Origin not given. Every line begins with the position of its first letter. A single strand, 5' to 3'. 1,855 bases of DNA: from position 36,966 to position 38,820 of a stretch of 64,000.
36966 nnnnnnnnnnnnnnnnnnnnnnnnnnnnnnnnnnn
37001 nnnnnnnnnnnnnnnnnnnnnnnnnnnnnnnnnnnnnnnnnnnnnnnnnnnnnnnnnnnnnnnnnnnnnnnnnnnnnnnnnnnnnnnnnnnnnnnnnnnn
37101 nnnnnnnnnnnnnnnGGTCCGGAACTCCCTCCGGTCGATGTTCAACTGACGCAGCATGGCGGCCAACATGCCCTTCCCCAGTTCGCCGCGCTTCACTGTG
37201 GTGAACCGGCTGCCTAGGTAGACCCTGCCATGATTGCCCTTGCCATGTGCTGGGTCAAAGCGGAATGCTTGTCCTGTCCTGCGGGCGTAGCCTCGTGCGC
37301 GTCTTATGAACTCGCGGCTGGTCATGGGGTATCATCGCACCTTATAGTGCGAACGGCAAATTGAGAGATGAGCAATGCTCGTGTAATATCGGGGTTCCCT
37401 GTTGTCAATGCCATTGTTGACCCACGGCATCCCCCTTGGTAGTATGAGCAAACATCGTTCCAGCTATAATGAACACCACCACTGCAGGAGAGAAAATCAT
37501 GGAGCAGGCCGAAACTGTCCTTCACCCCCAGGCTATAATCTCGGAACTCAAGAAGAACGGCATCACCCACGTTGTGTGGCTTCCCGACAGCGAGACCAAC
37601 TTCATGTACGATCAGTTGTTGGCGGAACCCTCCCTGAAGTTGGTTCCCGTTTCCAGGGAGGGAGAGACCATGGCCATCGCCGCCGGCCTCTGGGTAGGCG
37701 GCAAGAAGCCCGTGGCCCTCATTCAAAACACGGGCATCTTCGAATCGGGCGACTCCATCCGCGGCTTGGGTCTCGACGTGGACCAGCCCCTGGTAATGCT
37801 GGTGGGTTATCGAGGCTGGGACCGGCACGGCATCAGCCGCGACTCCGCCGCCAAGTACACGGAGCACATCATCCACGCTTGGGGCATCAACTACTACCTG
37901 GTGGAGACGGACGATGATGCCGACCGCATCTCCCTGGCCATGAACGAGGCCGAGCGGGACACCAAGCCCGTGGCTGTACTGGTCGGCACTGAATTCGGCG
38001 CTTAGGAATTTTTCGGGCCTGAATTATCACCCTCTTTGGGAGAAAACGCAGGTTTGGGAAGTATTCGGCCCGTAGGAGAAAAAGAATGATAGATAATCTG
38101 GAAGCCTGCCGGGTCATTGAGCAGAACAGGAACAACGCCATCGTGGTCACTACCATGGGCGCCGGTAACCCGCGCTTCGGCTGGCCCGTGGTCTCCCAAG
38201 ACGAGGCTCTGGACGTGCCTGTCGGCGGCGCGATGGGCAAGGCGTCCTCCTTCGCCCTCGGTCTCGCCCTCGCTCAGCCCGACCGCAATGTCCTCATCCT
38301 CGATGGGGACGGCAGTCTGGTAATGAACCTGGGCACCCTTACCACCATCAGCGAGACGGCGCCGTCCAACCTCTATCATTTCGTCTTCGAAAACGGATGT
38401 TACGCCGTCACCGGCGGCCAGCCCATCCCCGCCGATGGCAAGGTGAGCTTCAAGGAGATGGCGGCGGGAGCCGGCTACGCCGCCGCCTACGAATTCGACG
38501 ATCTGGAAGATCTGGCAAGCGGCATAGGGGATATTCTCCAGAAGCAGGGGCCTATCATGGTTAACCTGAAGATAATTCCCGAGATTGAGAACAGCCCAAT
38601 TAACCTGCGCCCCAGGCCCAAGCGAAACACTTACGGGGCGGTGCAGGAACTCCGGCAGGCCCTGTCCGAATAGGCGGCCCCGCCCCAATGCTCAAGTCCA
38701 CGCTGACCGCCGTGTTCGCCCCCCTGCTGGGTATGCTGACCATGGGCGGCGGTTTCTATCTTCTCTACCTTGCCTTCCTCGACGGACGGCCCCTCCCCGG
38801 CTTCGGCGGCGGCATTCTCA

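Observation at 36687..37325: HicA toxin and HicB antitoxin encoded as one uninterrupted ORF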

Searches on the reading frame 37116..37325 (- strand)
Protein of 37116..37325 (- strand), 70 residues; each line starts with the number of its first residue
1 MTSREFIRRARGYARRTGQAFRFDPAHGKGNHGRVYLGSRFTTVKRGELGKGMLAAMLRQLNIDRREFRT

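Call 3: search_protein_families(library=pfam, proteins=[window:37116-37325:-], max_evalue=1)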
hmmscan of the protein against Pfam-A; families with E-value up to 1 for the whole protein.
seq(70 aa): 1 family
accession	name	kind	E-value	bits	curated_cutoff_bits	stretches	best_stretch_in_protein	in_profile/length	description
PF07927.17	HicA_toxin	-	0.0011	19.5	27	1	23-63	13-58/58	HicA toxin of bacterial toxin-antitoxin,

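Call 4: search_protein_families(library=ncbifam, proteins=[window:37116-37325:-], max_evalue=1)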
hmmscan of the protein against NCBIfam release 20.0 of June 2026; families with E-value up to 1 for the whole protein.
seq(70 aa): 0 families

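Call 12: find_homologous_proteins(query=window:37116-37325:-, max_evalue=0.001)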
Query seq(70 aa) (70 aa): 118 proteins with E <= 0.001 among 118 candidates.
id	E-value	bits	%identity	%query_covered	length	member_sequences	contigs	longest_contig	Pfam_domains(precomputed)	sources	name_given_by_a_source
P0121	2.4e-32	127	90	97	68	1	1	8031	-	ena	-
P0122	5.5e-32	126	88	97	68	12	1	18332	-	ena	-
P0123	2.1e-31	124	84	97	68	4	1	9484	-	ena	-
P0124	2.7e-31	124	87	97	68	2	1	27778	-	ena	-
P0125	4.2e-31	123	87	97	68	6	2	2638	-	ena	-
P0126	4.2e-31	123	88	97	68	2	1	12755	-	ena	-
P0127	1.3e-30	122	84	97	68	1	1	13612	-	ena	-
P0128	1.3e-30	122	85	97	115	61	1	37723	-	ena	-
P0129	1.5e-30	122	87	97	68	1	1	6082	-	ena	-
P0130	1.5e-30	122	82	97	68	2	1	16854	-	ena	-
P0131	1.5e-30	122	85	97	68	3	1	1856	-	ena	-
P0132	1.6e-30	122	87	97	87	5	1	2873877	-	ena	-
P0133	1.7e-30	121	84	97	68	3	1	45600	-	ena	-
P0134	2.4e-30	121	85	97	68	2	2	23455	-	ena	-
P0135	2.5e-30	121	84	97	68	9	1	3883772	-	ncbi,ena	-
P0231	7.9e-17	78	56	97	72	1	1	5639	PF07927.18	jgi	jgi:mRNA interferase HicA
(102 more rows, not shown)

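Call 19: find_related_loci(query=A3, collection=genome_contigs, flank=2500)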
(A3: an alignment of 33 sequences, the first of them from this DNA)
Query A3 (70 aa) in genome_contigs; peptide patterns used: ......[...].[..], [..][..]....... (x = any residue, [..] = any of these).
244 stretches matched a pattern; 173 encode a relative of the query (tblastn E <= 1e-3); the best 80 are kept; 80 distinct loci.
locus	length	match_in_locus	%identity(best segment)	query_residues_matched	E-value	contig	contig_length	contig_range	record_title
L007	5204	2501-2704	90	1-68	4e-38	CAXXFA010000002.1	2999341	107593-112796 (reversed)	MAG: Chloroflexota bacterium isolate 89e1c7f9-7971-4734-96c6-435762dbc333 genome assembly, contig: contig_2, whole genom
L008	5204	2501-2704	84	1-68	3e-37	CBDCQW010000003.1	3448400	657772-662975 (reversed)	MAG: Dehalococcoidia bacterium isolate 156317b5-1015-4f7b-970c-a7c120c590d5 genome assembly, contig: contig_3, whole gen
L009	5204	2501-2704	90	1-68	4e-37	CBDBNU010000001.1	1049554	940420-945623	MAG: Dehalococcoidia bacterium isolate 71a96c89-020c-4782-a771-d9249ff8f4bc genome assembly, contig: contig_1, whole gen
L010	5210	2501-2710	86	1-70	1e-36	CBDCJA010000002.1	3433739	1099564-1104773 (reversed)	MAG: Dehalococcoidia bacterium isolate 74759a26-e43e-47b4-bd7b-8cfaae66933d genome assembly, contig: contig_2, whole gen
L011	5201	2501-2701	88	2-68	2e-36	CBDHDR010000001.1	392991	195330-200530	MAG: Dehalococcoidia bacterium isolate 3405ea0c-46a1-49ac-8793-a98dd5fa39b7 genome assembly, contig: contig_1, whole gen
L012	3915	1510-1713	87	1-68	3e-36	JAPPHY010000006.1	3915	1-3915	MAG: Chloroflexota bacterium isolate RHO1_bin_9 NODE_21380_length_3915_cov_11.313472, whole genome shotgun sequence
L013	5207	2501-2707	80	1-69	2e-35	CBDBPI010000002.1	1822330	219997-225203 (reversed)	MAG: Dehalococcoidia bacterium isolate 10daed5f-1fdc-4a8a-833a-0f530d489894 genome assembly, contig: contig_2, whole gen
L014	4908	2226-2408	97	8-68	1e-35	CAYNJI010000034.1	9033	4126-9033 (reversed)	MAG TPA_asm: uncultured Dehalococcoidia bacterium isolate SRP144767_co2_130 genome assembly, contig: NODE_6818_length_90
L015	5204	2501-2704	84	1-68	4e-35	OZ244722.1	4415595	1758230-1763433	MAG: Dehalococcoidia bacterium isolate b077b08e-e145-448e-a96a-cce4e44968b6 genome assembly, chromosome: 1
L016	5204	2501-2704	85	1-68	2e-35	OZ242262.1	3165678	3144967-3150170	MAG: Dehalococcoidia bacterium isolate ad06fa00-f9d4-4df5-aac3-c9777a52e3f0 genome assembly, chromosome: 1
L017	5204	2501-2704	84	1-68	3e-35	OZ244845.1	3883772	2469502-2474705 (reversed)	MAG: Chloroflexota bacterium isolate 3460274c-b819-443f-96a0-86c9f13451b3 genome assembly, chromosome: 1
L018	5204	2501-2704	79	1-68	3e-35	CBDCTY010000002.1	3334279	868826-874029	MAG: Dehalococcoidia bacterium isolate 8d763e54-a689-437c-9121-06e6f54ce659 genome assembly, contig: contig_2, whole gen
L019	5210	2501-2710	81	1-70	2e-35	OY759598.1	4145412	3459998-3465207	MAG: Dehalococcoidia bacterium isolate 9e3974e8-1b76-4a2a-ace1-a6b9f67a3735 genome assembly, chromosome: 1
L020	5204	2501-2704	82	1-68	6e-35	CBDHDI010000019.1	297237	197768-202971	MAG: Dehalococcoidia bacterium isolate d0c5affc-a78a-4576-9923-169fe3940cd0 genome assembly, contig: contig_19, whole ge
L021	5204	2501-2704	84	1-68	6e-35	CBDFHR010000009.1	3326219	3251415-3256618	MAG: Dehalococcoidia bacterium isolate d69144cb-8fdf-44db-909b-5cac20385fca genome assembly, contig: contig_9, whole gen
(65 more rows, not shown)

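Call 20: find_related_loci(query=A3, collection=metagenome_contigs, flank=2500)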
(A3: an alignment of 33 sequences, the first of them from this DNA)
Query A3 (70 aa) in metagenome_contigs; peptide patterns used: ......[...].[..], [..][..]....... (x = any residue, [..] = any of these).
177 stretches matched a pattern; 50 encode a relative of the query (tblastn E <= 1e-3); 50 distinct loci.
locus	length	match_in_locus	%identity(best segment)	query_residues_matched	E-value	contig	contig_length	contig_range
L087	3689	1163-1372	74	1-70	4e-32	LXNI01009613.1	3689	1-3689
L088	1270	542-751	70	1-70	3e-32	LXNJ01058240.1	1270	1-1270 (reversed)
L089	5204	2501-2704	75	1-68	4e-31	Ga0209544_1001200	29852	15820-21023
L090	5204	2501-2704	75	1-68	4e-31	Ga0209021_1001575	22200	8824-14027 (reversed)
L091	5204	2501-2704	75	1-68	4e-31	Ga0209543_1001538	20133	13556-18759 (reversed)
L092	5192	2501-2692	78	5-68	2e-30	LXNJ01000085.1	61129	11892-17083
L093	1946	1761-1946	69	1-62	1e-27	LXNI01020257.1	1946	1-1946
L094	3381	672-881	74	1-70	4e-27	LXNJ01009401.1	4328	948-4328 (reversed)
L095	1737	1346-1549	60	1-68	4e-26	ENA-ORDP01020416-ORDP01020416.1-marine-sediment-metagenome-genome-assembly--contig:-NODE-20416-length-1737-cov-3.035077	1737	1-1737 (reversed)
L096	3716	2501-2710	76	1-70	6e-25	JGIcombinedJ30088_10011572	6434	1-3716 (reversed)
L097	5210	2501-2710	76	1-70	6e-25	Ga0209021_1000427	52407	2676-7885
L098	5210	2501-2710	76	1-70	6e-25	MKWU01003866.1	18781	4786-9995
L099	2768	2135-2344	59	1-70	1e-22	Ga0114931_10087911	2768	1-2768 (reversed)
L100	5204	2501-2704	66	1-68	2e-20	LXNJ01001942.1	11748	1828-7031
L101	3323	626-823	61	5-68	2e-20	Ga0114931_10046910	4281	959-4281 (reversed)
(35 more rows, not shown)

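Call 34: search_solved_structures(query=A3, max_evalue=10, show_alignments=3)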
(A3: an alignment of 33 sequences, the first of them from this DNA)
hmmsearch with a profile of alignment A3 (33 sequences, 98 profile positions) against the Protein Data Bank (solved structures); distinct sequences matched with E-value up to 10: 13.
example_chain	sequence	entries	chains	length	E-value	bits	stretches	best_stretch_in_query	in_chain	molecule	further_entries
5x6u_E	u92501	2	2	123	0.45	13.6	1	14-46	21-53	Ragulator complex protein LAMTOR1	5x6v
4v6w_Cf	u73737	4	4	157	0.53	13.4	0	61-89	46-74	60S ribosomal protein L35A | GEO07455p1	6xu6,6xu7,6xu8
5y3a_A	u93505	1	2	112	0.57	13.3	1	16-46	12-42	Ragulator complex protein LAMTOR1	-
6ehp_E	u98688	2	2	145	0.86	12.7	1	14-46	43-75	Ragulator complex protein LAMTOR1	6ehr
8dmb_P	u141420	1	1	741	0.87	12.7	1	27-60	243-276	Ubiquitin-like protein SMT3,IsrB protein,monomeric superfolder Green Fluorescent Protein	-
6u62_D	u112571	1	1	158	1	12.4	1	14-46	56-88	Ragulator complex protein LAMTOR1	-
6b9x_A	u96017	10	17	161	1.1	12.4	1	14-46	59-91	Ragulator complex protein LAMTOR1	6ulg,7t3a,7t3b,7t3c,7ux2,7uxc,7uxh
6nzd_A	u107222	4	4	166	1.1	12.3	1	14-46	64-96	Ragulator complex protein LAMTOR1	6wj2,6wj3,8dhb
1ohv_A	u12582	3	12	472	1.6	11.8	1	12-66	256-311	4-AMINOBUTYRATE AMINOTRANSFERASE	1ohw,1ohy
4y0i_A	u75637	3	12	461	1.7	11.8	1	12-66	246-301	4-aminobutyrate aminotransferase, mitochondrial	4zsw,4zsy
6b6g_A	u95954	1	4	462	1.7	11.8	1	12-66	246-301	4-aminobutyrate aminotransferase, mitochondrial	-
4y0d_A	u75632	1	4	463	1.7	11.8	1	12-66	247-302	4-aminobutyrate aminotransferase, mitochondrial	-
4y0h_A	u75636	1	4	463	1.7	11.8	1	12-66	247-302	4-aminobutyrate aminotransferase, mitochondrial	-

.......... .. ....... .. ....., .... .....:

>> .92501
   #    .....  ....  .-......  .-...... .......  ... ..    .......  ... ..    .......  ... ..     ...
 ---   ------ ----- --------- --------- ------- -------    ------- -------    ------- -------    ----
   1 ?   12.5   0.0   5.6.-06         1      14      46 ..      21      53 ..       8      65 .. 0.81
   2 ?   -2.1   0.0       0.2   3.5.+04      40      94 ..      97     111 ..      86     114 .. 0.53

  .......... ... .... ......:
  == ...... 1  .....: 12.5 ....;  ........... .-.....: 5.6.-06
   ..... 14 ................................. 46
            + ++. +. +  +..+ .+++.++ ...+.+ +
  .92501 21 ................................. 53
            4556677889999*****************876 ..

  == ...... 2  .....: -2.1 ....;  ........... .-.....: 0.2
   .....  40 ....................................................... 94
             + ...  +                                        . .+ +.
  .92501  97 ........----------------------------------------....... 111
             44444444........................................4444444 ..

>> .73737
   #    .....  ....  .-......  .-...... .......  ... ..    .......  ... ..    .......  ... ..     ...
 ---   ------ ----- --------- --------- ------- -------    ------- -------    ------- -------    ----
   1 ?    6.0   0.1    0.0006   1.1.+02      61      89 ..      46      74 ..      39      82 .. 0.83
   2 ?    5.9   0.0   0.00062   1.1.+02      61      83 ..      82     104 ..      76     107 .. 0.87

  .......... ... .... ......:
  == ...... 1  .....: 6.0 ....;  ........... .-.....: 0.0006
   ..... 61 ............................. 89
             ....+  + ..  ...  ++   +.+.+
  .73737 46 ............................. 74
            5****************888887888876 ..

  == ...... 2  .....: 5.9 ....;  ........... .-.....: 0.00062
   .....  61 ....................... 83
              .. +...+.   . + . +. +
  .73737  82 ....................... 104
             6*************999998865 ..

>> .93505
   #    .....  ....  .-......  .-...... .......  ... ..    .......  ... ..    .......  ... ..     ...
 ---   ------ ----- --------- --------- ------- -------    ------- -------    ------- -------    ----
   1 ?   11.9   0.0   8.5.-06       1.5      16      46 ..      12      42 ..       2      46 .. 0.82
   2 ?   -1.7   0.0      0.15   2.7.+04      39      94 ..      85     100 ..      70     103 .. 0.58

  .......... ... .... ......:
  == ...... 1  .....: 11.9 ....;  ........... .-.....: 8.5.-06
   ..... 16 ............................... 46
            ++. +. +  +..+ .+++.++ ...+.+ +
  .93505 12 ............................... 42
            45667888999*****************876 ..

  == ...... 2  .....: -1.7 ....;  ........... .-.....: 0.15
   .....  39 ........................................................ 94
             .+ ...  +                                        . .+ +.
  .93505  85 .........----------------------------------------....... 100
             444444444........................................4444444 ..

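Call 42: search_protein_families(library=pfam, alignment_id=A4, max_evalue=0.01)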
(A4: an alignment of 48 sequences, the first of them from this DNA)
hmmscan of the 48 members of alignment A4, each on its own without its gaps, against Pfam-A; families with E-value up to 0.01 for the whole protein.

A. member 1, seq(68 aa): 1 family
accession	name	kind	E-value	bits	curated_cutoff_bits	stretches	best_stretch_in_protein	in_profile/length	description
PF07927.17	HicA_toxin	-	0.00099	19.6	27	1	23-63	13-58/58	HicA toxin of bacterial toxin-antitoxin,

B. families by the number of members that match (of 48 scanned): 1 family
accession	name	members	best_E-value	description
PF07927.17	HicA_toxin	30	1.4e-06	HicA toxin of bacterial toxin-antitoxin,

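Call 47: predict_structure(alignment_id=A4)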
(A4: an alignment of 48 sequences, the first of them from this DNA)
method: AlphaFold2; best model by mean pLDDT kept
length: 68 residues; sequences in the alignment: 48
mean_pLDDT: 92.3   pTM: 0.80
mean pLDDT of the five models: 92.3, 91.8, 91.6, 90.6, 90.6
residues with pLDDT >= 90: 58; 70-90: 6; 50-70: 4; < 50: 0
segments of 3 or more residues with pLDDT < 50: none
pLDDT, mean of each block of 10 residues (from residue 1): 96 98 77 92 93 97 94
secondary structure, 60 per line:
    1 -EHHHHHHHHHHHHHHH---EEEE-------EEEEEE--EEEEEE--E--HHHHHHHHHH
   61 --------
elements in order: H3-17 E21-24 E32-37 E40-45 H51-60

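Call 50: fold_search(model_id=the predicted structure, library=pdb)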
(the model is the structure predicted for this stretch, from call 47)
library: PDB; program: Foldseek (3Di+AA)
matches with E <= 10: 187; with E <= 0.001: 0
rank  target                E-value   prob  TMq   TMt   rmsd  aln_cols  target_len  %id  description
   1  5yrz_B                1.2e-02  1.00  0.65  0.75   2.9        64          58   25  Toxin-Antitoxin complex from Streptococcus pneumoniae (released 2018-05-23)
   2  4p78_C                2.6e-01  0.77  0.57  0.58   3.2        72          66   21  HicA3 and HicB3 toxin-antitoxin complex (released 2014-08-27)
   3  7mwq_A                6.7e-01  0.15  0.29  0.12   9.6        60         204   18  Structure of De Novo designed beta sheet heterodimer LHD29A53/B53 (released 2022-01-19)
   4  6hpb_C                8.6e-01  0.54  0.46  0.58   4.0        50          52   20  Crystal structure of the E.coli HicAB toxin-antitoxin complex (released 2019-09-18)
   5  9asm_B                1.1e+00  0.08  0.28  0.11   8.0        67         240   13  Human Drosha and DGCR8 in complex with Pri-let-7f1 (released 2024-09-04)
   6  2mdr_MODEL_1_A        1.2e+00  0.18  0.41  0.31   6.7        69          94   17  Solution structure of the third double-stranded RNA-binding domain (dsRBD3) of human adenosine-deaminase ADAR1 (released 2014-04-30)
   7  6frk_z                1.5e+00  0.11  0.33  0.31   8.9        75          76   11  Structure of a prehandover mammalian ribosomal SRP and SRP receptor targeting complex (released 2018-03-28)
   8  6f00_A                1.7e+00  0.11  0.40  0.31   6.6        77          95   12  Crystal Structure of human tRNA dihydrouridine synthase (20) dsRBD E423A mutant (released 2018-12-12)
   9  8ro0_TF               1.8e+00  0.14  0.37  0.09   5.1        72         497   10  Structure of the C. elegans Intron Lariat Spliceosome primed for disassembly (ILS') (released 2024-08-07)
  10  6f00_B                1.8e+00  0.09  0.37  0.29   7.3        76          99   13  Crystal Structure of human tRNA dihydrouridine synthase (20) dsRBD E423A mutant (released 2018-12-12)
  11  1e8o_D                1.8e+00  0.08  0.31  0.29   9.0        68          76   12  Core of the Alu domain of the mammalian SRP (released 2000-11-08)
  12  1whn_MODEL_1_A        2.0e+00  0.10  0.39  0.25   6.9        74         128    9  Solution structure of the dsRBD from hypothetical protein BAB26260 (released 2004-11-28)
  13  8b02_A                2.2e+00  0.15  0.46  0.36   6.4        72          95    8  Crystal structure of the dsRBD domain of tRNA-dihydrouridine(20) synthase from Amphimedon queenslandica (released 2022-11-30)
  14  9zpd_D                2.2e+00  0.08  0.33  0.09   7.0        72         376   18  Cryo-EM structure of human PI3KC3-C2 in complex with Rubicon Middle Region of C terminus (released 2025-12-24)
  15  4bjj_B                2.4e+00  0.23  0.29  0.23   2.3        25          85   20  Sfc1-Sfc7 dimerization module (released 2013-07-31)
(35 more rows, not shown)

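Call 56: search_solved_structures(query=A4, max_evalue=10, show_alignments=5)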
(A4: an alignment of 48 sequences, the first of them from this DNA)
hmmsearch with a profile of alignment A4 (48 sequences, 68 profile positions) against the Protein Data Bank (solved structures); distinct sequences matched with E-value up to 10: 1.
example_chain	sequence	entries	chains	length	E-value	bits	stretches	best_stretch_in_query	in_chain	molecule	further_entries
4v6w_Cf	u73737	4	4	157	0.3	14.4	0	31-53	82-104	60S ribosomal protein L35A | GEO07455p1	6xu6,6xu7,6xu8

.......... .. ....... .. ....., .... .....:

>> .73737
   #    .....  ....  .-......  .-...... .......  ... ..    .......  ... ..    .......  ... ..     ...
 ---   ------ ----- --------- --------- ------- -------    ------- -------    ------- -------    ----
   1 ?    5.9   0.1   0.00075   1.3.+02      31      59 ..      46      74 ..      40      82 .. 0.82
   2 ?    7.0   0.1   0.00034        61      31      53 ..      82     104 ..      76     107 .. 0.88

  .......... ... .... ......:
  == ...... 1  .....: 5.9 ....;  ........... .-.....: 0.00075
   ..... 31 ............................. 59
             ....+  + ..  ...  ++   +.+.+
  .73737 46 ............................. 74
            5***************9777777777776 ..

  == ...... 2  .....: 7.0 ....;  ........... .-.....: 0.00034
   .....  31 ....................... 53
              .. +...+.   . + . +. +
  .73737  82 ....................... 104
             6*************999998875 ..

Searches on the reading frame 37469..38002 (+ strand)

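Call 46: search_protein_families(library=pfam, proteins=[window:37469-38002:+], max_evalue=0.001)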
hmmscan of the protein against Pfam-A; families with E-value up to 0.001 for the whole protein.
window:37469-38002:+ (178 aa): 1 family
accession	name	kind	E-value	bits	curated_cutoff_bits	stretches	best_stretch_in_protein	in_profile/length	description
PF02776.23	TPP_enzyme_N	-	1.8e-07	31.4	26.8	1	21-113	5-98/119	Thiamine pyrophosphate enzyme, N-terminal TPP binding domain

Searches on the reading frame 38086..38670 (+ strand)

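Call 46: search_protein_families(library=pfam, proteins=[window:38086-38670:+], max_evalue=0.001)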
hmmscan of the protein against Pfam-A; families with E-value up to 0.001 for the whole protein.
window:38086-38670:+ (195 aa): 1 family
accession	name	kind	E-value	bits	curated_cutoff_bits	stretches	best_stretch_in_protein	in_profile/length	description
PF02775.26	TPP_enzyme_C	-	3.7e-17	63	21.9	1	40-160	20-150/151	Thiamine pyrophosphate enzyme, C-terminal TPP binding domain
